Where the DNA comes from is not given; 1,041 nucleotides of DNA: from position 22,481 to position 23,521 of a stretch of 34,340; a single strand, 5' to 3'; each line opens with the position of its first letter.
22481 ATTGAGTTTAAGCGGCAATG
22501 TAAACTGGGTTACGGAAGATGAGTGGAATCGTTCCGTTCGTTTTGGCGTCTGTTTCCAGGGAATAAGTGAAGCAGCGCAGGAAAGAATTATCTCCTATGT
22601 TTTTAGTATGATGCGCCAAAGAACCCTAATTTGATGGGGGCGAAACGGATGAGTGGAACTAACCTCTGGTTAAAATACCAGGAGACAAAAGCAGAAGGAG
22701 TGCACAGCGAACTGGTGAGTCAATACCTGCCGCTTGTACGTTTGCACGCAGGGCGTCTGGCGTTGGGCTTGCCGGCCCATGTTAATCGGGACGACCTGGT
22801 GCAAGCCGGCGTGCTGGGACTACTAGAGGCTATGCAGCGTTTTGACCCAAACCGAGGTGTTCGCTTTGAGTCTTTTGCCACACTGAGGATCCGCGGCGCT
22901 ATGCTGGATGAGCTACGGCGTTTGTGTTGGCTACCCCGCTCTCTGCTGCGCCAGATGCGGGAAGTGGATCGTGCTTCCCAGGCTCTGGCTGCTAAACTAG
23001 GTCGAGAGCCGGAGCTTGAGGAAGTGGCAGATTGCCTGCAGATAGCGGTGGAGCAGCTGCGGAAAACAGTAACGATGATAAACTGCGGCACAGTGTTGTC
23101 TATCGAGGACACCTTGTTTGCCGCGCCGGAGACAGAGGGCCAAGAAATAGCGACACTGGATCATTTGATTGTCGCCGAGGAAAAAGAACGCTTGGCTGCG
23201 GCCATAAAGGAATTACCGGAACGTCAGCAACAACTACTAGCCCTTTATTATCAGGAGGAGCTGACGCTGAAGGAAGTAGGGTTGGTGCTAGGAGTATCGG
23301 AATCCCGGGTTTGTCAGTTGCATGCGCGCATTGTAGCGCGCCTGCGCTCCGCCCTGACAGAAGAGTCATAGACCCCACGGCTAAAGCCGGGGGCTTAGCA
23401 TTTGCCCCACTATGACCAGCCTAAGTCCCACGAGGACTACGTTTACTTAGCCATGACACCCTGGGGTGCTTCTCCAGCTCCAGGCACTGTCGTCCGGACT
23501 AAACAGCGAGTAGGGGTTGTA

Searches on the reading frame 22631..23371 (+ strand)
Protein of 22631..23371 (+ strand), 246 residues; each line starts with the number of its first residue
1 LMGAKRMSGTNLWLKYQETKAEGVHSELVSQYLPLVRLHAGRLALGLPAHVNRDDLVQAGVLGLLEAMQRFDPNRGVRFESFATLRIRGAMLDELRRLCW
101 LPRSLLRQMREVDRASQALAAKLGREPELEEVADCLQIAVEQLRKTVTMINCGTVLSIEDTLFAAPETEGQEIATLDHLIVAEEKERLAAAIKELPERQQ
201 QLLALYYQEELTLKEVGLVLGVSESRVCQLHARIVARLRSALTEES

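Call 3: search_protein_families(library=pfam, proteins=[window:22631-23371:+], max_evalue=0.01)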
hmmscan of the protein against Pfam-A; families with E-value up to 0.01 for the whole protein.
window:22631-23371:+ (246 aa): 5 families
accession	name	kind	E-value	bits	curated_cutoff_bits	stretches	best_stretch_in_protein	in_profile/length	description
PF04542.20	Sigma70_r2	-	6.5e-17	61.5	24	1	28-98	1-68/71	Sigma-70 region 2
PF04545.22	Sigma70_r4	-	2.4e-16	59.4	24.1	1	191-239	1-49/50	Sigma-70, region 4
PF08281.18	Sigma70_r4_2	-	7.3e-09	35.6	25.7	1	186-238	2-54/54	Sigma-70, region 4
PF04539.22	Sigma70_r3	-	8.4e-09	35.9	25.3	1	109-160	3-54/78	Sigma-70 region 3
PF13384.12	HTH_23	-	0.0028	17.9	24.6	0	199-233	7-40/50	Homeodomain-like domain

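Call 13: find_related_loci(query=window:22631-23371:+, collection=genome_contigs, flank=4000)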
Query window:22631-23371:+ (246 aa) in genome_contigs; peptide patterns used: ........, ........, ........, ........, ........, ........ (x = any residue, [..] = any of these).
456 stretches matched a pattern; 203 encode a relative of the query (tblastn E <= 1e-3); the best 80 are kept; 80 distinct loci.
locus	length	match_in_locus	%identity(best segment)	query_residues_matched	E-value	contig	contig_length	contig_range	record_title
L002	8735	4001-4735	96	1-245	6e-154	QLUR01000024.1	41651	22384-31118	MAG: Bacillota bacterium isolate HKB214 DDT21_24, whole genome shotgun sequence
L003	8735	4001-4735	92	1-245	4e-148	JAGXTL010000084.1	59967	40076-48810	MAG: Dethiobacter sp. isolate CROMO_SB3 c_000000011952, whole genome shotgun sequence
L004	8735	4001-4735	92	1-245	9e-147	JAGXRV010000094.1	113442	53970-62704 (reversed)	MAG: Clostridium sp. isolate CROMO_A_128 c_000000988873, whole genome shotgun sequence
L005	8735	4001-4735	91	1-245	9e-146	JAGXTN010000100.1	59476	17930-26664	MAG: Dethiobacter sp. isolate CROMO_SB6 c_000000001044, whole genome shotgun sequence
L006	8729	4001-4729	69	3-245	1e-109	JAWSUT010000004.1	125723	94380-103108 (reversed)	MAG: Bacillota bacterium isolate B4G8H2-02 NODE_4_length_125723_cov_5.564992, whole genome shotgun sequence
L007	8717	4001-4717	70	4-243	4e-103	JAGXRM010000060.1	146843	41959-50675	MAG: Clostridiales bacterium isolate CROMO_A_104 c_000001130595, whole genome shotgun sequence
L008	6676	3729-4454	58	1-243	2e-83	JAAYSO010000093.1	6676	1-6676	MAG: Bacillota bacterium isolate AS23ysBPME_351 114980_AS23, whole genome shotgun sequence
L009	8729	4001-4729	58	1-244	8e-83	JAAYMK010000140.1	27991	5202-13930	MAG: Bacillota bacterium isolate AS20ysBPTH_186 89086_AS20, whole genome shotgun sequence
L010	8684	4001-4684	47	27-245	1e-61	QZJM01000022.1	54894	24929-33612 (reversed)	MAG: Dethiobacter sp. isolate SURF_39 Ga0104751_1000766, whole genome shotgun sequence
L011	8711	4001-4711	42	13-239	1e-57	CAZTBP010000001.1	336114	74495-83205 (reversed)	MAG TPA_asm: uncultured Ignavibacteriales bacterium isolate binchicken_co17_316 genome assembly, contig: NODE_18_length_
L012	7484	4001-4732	42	12-246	2e-57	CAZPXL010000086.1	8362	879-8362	MAG TPA_asm: uncultured Eubacteriales bacterium isolate SRP192927_co3_627 genome assembly, contig: NODE_22876_length_836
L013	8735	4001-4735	43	8-243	8e-57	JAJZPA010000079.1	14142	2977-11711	MAG: Bacillota bacterium isolate SKS1.bin106 NODE_7676_length_14142_cov_1.990796, whole genome shotgun sequence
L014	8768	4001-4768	43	2-244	1e-56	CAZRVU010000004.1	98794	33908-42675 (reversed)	MAG TPA_asm: uncultured Desulfovibrionaceae bacterium isolate binchicken_co39_631 genome assembly, contig: NODE_385_leng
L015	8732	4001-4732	42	12-246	6e-56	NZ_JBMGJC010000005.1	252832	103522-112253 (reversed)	Pelotomaculum propionicicum strain C1 NODE_33_length_252832_cov_15.462500, whole genome shotgun sequence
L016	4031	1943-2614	42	28-243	2e-55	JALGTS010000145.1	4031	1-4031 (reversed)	MAG: Candidatus Zipacnadia bacterium isolate Meg22_1012_Bin_272 Meg22_1012_Bin_272_scaffold_79189, whole genome shotgun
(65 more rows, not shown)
